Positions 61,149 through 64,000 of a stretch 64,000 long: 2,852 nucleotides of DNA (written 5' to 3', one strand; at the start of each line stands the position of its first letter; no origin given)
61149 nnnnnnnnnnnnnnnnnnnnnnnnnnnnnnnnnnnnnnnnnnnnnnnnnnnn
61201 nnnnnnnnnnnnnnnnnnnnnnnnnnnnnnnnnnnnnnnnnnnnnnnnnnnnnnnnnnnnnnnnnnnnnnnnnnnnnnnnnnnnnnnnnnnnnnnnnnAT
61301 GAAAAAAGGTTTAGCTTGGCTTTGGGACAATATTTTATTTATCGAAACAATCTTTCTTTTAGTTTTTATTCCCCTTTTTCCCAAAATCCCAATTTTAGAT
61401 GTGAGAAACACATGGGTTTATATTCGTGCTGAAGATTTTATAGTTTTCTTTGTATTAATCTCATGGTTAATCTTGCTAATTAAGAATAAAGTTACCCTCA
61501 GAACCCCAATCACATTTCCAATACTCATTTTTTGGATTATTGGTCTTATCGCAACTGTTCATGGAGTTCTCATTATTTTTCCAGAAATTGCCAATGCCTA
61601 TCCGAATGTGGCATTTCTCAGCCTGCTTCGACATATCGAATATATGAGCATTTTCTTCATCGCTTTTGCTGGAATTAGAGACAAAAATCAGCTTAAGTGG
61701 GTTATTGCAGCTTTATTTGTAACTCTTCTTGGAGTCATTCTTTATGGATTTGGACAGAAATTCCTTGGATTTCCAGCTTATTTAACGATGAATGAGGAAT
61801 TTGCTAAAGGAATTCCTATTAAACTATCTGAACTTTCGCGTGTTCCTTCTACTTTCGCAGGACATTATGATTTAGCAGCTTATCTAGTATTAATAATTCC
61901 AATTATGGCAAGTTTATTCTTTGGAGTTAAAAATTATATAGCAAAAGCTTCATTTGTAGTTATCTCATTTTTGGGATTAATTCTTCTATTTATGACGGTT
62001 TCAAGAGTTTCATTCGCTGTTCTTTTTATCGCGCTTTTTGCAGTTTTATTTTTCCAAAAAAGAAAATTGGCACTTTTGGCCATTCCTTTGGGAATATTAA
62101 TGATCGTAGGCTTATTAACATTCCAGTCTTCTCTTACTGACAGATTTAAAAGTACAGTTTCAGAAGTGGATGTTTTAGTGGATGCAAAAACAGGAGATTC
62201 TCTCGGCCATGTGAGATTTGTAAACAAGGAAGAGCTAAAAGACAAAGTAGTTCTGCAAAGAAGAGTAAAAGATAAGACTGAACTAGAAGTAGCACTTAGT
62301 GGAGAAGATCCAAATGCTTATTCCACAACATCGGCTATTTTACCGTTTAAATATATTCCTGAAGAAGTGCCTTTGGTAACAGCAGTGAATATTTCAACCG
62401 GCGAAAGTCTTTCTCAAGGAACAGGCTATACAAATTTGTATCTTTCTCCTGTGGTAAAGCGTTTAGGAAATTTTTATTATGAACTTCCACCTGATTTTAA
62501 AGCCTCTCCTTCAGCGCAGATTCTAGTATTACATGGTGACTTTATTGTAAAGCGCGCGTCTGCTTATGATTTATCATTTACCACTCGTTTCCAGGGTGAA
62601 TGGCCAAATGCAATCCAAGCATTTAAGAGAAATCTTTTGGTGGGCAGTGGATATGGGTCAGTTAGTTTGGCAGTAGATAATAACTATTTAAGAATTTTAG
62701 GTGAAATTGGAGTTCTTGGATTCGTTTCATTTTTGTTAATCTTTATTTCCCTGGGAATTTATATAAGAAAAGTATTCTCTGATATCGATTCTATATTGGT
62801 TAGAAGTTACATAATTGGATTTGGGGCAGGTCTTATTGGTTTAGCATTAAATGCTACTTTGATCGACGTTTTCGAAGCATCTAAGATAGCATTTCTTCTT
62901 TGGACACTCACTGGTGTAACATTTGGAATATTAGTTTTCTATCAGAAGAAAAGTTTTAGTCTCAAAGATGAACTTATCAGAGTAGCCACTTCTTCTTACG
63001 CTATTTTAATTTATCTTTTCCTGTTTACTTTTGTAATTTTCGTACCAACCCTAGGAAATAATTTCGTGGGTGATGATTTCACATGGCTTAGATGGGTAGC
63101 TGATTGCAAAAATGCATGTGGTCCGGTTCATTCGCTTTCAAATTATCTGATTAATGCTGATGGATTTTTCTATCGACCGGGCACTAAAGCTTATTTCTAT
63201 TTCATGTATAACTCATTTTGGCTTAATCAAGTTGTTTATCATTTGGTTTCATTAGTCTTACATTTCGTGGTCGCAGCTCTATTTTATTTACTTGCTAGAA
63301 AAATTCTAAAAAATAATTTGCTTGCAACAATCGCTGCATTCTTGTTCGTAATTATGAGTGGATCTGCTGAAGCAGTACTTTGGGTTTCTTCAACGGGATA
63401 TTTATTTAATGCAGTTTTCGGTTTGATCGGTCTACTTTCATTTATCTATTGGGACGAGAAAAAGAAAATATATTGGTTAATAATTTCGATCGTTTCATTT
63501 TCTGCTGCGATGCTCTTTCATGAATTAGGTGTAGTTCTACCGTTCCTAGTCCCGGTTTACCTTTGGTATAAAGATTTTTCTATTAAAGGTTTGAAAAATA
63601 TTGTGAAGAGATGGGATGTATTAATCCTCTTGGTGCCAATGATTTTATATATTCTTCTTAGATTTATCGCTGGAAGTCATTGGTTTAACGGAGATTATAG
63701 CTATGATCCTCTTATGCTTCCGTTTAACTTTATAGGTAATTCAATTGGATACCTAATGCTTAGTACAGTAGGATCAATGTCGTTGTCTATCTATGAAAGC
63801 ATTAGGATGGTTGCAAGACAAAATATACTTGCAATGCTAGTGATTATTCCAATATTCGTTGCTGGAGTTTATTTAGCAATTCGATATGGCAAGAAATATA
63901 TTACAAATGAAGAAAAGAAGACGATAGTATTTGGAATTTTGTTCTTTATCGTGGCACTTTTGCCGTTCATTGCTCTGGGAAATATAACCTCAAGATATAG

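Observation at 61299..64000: Untracked long ORF: Wzy/O-antigen-ligase-like polymerase fused to a GT-C-like domain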

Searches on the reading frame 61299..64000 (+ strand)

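Call 4: search_protein_families(library=pfam, proteins=[window:61299-64000:+], max_evalue=1)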
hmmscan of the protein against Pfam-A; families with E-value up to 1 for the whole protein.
window:61299-64000:+ (900 aa): 2 families
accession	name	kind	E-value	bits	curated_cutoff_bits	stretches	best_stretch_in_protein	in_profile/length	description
PF04932.20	Wzy_C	-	0.014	15.7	31.7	2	418-479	67-149/149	O-Antigen ligase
PF08777.17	RRM_3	-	0.31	11.6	22.9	1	267-316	4-53/102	RNA binding motif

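Call 5: search_protein_families(library=ncbifam, proteins=[window:61299-64000:+], max_evalue=1)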
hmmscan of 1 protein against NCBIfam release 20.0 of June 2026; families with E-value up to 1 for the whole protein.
window:61299-64000:+ (900 aa): 0 families
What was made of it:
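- Tried and rejected: NCBIfam on the whole protein returned nothing (call 5).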

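Call 6: find_homologous_proteins(query=window:61299-64000:+)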
Query window:61299-64000:+ (900 aa): 1372 proteins with E <= 0.001 among 8000 candidates; the best 120 are listed.
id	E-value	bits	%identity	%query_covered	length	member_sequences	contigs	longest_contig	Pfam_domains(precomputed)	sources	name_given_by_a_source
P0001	0.0e+0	1949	100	100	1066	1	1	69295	-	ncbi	-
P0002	0.0e+0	1710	86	100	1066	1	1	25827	-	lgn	-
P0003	0.0e+0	1393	70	100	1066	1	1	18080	-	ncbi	-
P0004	0.0e+0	1371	69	100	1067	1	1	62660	-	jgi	-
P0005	0.0e+0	1368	68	100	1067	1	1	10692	-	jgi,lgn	-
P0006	0.0e+0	1367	69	100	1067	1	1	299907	-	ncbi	-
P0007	0.0e+0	1366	68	100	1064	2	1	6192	-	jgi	jgi:hypothetical protein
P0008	0.0e+0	1362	68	100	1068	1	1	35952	-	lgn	-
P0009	0.0e+0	1336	66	100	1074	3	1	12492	-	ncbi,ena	ncbi:MAG: hypothetical protein AAB520_00675 [Patescibacteria group bacterium]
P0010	0.0e+0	1329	67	100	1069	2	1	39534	-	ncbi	-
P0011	0.0e+0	1318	66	100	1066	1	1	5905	-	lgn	-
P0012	0.0e+0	1303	65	100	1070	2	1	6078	-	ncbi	-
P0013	0.0e+0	1295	65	100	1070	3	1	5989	-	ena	-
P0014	0.0e+0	1292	65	100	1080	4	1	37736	-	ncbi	-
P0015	0.0e+0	1277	65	100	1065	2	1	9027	-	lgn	-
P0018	0.0e+0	1265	63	100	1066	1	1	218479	-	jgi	jgi:hypothetical protein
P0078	0.0e+0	1166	60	100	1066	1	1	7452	-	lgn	-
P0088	0.0e+0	1148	58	100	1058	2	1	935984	-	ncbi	-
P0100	0.0e+0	1130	59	99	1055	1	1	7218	PF04932.21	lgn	-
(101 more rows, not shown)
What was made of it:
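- On Wzy_C superfamily (PF04932): NCBI names some members 'O-antigen ligase family protein' (call 6).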

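Call 8: find_encoding_contigs(protein=P0001, flank=10000, max_places=3)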
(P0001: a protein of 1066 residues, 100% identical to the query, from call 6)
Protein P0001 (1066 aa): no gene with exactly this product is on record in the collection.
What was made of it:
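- Tried and rejected: Looking up the contig of P0001 itself found no record (call 8), so the downstream gene of this genome was inferred from synteny in relatives.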

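Call 14: search_solved_structures(query=A1, max_evalue=10, show_alignments=3)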
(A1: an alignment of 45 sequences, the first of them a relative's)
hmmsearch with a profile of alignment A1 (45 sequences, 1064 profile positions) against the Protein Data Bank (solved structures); distinct sequences matched with E-value up to 10: 4.
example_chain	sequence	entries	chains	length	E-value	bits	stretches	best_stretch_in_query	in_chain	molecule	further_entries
4j75_A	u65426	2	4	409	0.63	11.2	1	976-1053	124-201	Tryptophanyl-tRNA synthetase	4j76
4jfa_A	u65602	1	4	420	0.65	11.1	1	976-1053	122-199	Tryptophan--tRNA ligase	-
3vvc_A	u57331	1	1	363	1.1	10.4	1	284-383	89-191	Capsular polysaccharide synthesis enzyme Cap8E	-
3vvb_A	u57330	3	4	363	1.2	10.3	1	284-383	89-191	CapE | Capsular polysaccharide synthesis enzyme Cap8E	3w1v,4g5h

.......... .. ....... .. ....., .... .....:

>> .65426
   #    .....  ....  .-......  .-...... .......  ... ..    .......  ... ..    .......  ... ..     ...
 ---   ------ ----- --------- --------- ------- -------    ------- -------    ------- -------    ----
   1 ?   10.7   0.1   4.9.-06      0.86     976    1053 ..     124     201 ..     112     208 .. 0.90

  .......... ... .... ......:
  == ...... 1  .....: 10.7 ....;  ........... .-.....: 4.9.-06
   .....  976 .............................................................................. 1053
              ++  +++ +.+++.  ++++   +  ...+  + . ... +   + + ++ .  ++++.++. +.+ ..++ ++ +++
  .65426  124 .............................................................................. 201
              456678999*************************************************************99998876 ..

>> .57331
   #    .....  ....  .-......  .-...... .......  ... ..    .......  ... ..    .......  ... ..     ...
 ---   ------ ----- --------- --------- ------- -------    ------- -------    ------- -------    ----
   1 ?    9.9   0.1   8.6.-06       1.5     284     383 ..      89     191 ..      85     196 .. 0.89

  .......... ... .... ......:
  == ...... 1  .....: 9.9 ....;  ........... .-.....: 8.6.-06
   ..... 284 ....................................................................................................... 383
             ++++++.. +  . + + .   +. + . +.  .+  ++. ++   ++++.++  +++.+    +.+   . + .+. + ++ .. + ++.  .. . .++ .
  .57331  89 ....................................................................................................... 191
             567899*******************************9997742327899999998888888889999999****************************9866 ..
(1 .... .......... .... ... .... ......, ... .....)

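Call 23: search_protein_representatives(protein=P0001)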
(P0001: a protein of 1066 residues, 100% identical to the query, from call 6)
Query: 1066 residues. Proteins with E-value up to 0.001 (for the whole library): 7267; up to 1e-10: 894; up to 1e-30: 310. The best 150 are listed.
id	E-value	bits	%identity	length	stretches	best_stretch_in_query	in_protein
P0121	0.0e+00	1069.5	49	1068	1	6-1053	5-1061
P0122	2.3e-282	956.2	56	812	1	1-803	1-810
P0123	2.6e-250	850.0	45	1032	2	360-1050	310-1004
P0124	3.2e-249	846.4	44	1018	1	10-1057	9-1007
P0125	6.2e-248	842.2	45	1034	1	22-1053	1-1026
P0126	4.8e-230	782.9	43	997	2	366-1025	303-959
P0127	6.5e-227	772.6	46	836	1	208-1053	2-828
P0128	3.5e-224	763.5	43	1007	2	354-1050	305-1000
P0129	3.4e-215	733.8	44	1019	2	407-1045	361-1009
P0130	1.3e-214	731.8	54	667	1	1-683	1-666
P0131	4.1e-193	660.7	41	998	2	402-1044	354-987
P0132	1.5e-186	639.0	39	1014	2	367-1045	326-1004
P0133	1.9e-186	638.6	38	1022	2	354-1022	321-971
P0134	2.6e-182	624.9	37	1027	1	1-1029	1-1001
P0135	2.4e-177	608.5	40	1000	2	401-1015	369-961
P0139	1.2e-169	583.0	50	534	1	534-1050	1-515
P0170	3.2e-104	366.4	39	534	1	534-1054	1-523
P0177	4.3e-90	319.6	41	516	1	555-1016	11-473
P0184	6.1e-82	292.6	43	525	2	5-286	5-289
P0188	1.6e-76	274.7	36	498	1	563-1049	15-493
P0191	7.0e-75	269.2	35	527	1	539-1054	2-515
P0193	4.6e-71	256.6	39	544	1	11-544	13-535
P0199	2.1e-66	241.2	34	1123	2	2-276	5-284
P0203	5.3e-65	236.5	30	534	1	517-1052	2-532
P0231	9.0e-60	219.2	36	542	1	3-546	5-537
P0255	5.0e-56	206.8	32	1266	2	5-258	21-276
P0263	1.6e-55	205.1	32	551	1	501-1029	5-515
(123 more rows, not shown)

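Call 24: search_protein_families(library=pfam, proteins=[P0139, P0170, P0203, P0263, P0193, P0231, P0199, P0255, P0121, P0134], max_evalue=0.01)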
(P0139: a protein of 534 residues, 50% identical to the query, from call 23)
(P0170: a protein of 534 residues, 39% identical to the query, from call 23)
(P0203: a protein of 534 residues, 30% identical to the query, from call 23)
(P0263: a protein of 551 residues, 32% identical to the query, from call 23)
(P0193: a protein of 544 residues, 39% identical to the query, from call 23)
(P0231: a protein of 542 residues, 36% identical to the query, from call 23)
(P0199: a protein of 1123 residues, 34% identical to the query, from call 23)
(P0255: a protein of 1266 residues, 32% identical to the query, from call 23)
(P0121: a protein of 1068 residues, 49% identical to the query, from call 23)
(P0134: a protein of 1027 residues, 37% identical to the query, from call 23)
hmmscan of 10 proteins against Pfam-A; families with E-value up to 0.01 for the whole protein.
P0139 (534 aa): 0 families

P0170 (534 aa): 0 families

P0203 (534 aa): 0 families

P0263 (551 aa): 0 families

P0193 (544 aa): 1 family
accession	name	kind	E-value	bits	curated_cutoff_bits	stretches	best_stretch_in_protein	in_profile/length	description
PF04932.20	Wzy_C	-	0.00015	22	31.7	1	412-470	75-149/149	O-Antigen ligase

P0231 (542 aa): 1 family
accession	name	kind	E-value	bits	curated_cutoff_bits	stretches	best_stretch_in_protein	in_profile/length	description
PF04932.20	Wzy_C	-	2.2e-06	27.9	31.7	2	218-267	2-54/149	O-Antigen ligase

P0199 (1123 aa): 1 family
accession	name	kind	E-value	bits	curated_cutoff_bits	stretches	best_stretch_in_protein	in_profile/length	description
PF04932.20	Wzy_C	-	7.1e-07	29.6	31.7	1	232-445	7-149/149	O-Antigen ligase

P0255 (1266 aa): 2 families
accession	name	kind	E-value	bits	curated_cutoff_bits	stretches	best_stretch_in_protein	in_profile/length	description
PF00149.33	Metallophos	-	5.2e-06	27.5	21.5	1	976-1107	20-143/191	Calcineurin-like phosphoesterase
PF04932.20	Wzy_C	-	1.6e-05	25.2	31.7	1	241-456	3-149/149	O-Antigen ligase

P0121 (1068 aa): 0 families

P0134 (1027 aa): 1 family
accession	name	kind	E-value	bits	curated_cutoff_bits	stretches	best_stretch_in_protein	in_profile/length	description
PF04932.20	Wzy_C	-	0.0025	18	31.7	1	405-462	75-148/149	O-Antigen ligase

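Call 25: predict_structure(alignment_id=A1)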
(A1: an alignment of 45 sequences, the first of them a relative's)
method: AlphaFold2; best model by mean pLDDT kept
length: 1066 residues; sequences in the alignment: 45
mean_pLDDT: 78.7   pTM: 0.80
mean pLDDT of the five models: 78.7, 75.3, 74.0, 71.0, 69.6
residues with pLDDT >= 90: 263; 70-90: 546; 50-70: 159; < 50: 98
segments of 3 or more residues with pLDDT < 50: 96-100, 165-174, 176-187, 275-285, 341-344, 364-374, 400-404, 426-437, 453-464, 524-527, 622-624, 797-799, 1064-1066
pLDDT, mean of each block of 10 residues (from residue 1): 79 91 80 61 77 88 84 87 72 52 69 86 90 93 88 71 50 47 46 85 92 89 86 68 85 79 64 46 55 84 82 77 63 54 61 84 46 60 86 71 61 85 53 47 62 41 54 80 91 91 94 82 58 90 91 88 91 90 87 86 68 65 65 84 88 95 96 92 83 86 95 95 94 92 89 91 86 90 82 56 72 88 83 85 82 83 81 91 90 78 93 90 88 87 85 89 92 82 88 86 80 85 89 85 90 75 51
secondary structure, 60 per line:
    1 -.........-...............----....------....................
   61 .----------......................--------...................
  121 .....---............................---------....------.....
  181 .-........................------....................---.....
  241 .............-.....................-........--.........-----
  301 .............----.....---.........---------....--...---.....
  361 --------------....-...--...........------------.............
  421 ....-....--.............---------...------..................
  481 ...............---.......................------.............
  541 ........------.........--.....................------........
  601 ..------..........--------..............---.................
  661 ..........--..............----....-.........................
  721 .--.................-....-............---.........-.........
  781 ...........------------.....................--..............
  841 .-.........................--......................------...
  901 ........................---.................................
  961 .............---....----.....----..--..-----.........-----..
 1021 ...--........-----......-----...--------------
elements in order (helices of 4 or more, strands of 3 or more residues): H2-10 H12-26 E31-34 E41-43 H44-61 H72-93 H102-125 H129-156 H166-169 H176-181 H183-206 H213-232 H236-253 H255-275 H277-284 E287-295 E301-309 H310-313 E318-322 H326-334 E356-360 E375-378 E385-395 E408-424 H426-429 H432-444 H463-495 H499-521 H528-548 H555-563 H566-586 H593-602 H609-618 H627-640 H644-670 H673-686 H691-694 H696-721 H724-740 H742-745 H747-758 H762-770 H772-791 H804-824 H827-841 H843-867 H870-891 H898-924 H928-973 H977-980 E985-989 H1005-1013 E1019-1023 H1026-1033 E1039-1044 E1050-1052
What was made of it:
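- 62124..62684 (+): Large extracytoplasmic loop between TM9 and TM10 (residues 276-462). AF2 secondary structure (call 25).
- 62157..62570 (+): β-rich insert domain (residues 287-424) inside the loop; function unknown. DSSP strands 287-424 in the AF2 model (call 25).
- The full-length model has pTM 0.80, which suggests a defined relative placement of the two modules (call 25).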

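Call 27: fold_search(model_id=the predicted structure, library=pdb)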
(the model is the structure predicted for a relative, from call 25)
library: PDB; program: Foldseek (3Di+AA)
matches with E <= 10: 156; with E <= 0.001: 1
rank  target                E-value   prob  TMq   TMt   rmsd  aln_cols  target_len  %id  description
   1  5f15                  9.6e-04  1.00  0.24  0.40  10.7       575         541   12  Crystal Structure of ArnT from Cupriavidus metallidurans bound to Undecaprenyl phosphate (released 2016-02-17)
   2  9i5k_A                1.2e-03  1.00  0.25  0.48   9.6       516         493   12  Structure of the Chaetomium thermophilum Pmt4 homodimer (C2 symmetry) (released 2025-12-24)
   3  5ezm                  1.3e-03  1.00  0.25  0.41  10.6       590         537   11  Crystal Structure of ArnT from Cupriavidus metallidurans in the apo state (released 2016-02-17)
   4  8b6l_I                1.4e-03  1.00  0.24  0.35  14.9       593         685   10  Subtomogram average of the human Sec61-TRAP-OSTA-translocon (released 2022-12-07)
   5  9n9j_I                1.6e-03  1.00  0.25  0.35  15.2       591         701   12  Structure of a GRP94 folding intermediate engaged with a CCDC134- and FKBP11-bound secretory translocon (released 2025-11-19)
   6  8agc_A                3.2e-03  1.00  0.23  0.33  15.3       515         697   12  Structure of yeast oligosaccharylransferase complex with lipid-linked oligosaccharide and non-acceptor peptide bound (released 2022-12-07)
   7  7oci_F                3.2e-03  1.00  0.23  0.35  13.6       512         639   12  Cryo-EM structure of yeast Ost6p containing oligosaccharyltransferase complex (released 2022-02-16)
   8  6s7t_A                3.6e-03  1.00  0.26  0.37  14.2       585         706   12  Cryo-EM structure of human oligosaccharyltransferase complex OST-B (released 2019-12-18)
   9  6ftg_5                3.6e-03  1.00  0.28  0.43  14.4       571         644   11  Subtomogram average of OST-containing ribosome-translocon complexes from canine rough microsomal membranes (released 2018-03-21)
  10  8age_A                4.8e-03  1.00  0.24  0.37  13.5       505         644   12  Structure of yeast oligosaccharylransferase complex with acceptor peptide bound (released 2022-12-07)
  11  7tpg_B                5.9e-03  1.00  0.25  0.58   9.5       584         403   11  Single-Particle Cryo-EM Structure of the WaaL O-antigen ligase in its ligand bound state (released 2022-04-06)
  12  8agb_A                5.9e-03  1.00  0.22  0.33  13.7       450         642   13  Structure of yeast oligosaccharylransferase complex with lipid-linked oligosaccharide bound (released 2022-12-07)
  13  6gxc_A                6.6e-03  1.00  0.23  0.33  10.3       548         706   12  Bacterial oligosaccharyltransferase PglB in complex with an inhibitory peptide and a reactive lipid-linked oligosaccha (released 2018-11-14)
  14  5ogl_A                1.2e-02  1.00  0.25  0.35   9.2       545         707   12  Structure of bacterial oligosaccharyltransferase PglB in complex with an acceptor peptide and an lipid-linked oligosac (released 2017-10-25)
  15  6c26_A                1.2e-02  1.00  0.24  0.36  13.6       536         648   12  The Cryo-EM structure of a eukaryotic oligosaccharyl transferase complex (released 2018-01-31)
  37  6pl5_A                1.2e+00  0.63  0.19  0.48  11.3       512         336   10  Structural coordination of polymerization and crosslinking by a peptidoglycan synthase complex (released 2020-03-18)
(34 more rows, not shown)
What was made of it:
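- On Wzy_C superfamily (PF04932): Foldseek matches WaaL 7tpg_B with probability 1.00 and TMt 0.58, and RodA 6pl5 (call 27).
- On GT-C(A) fold glycosyltransferases: ArnT 5f15 is the top hit of the full model (call 27).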
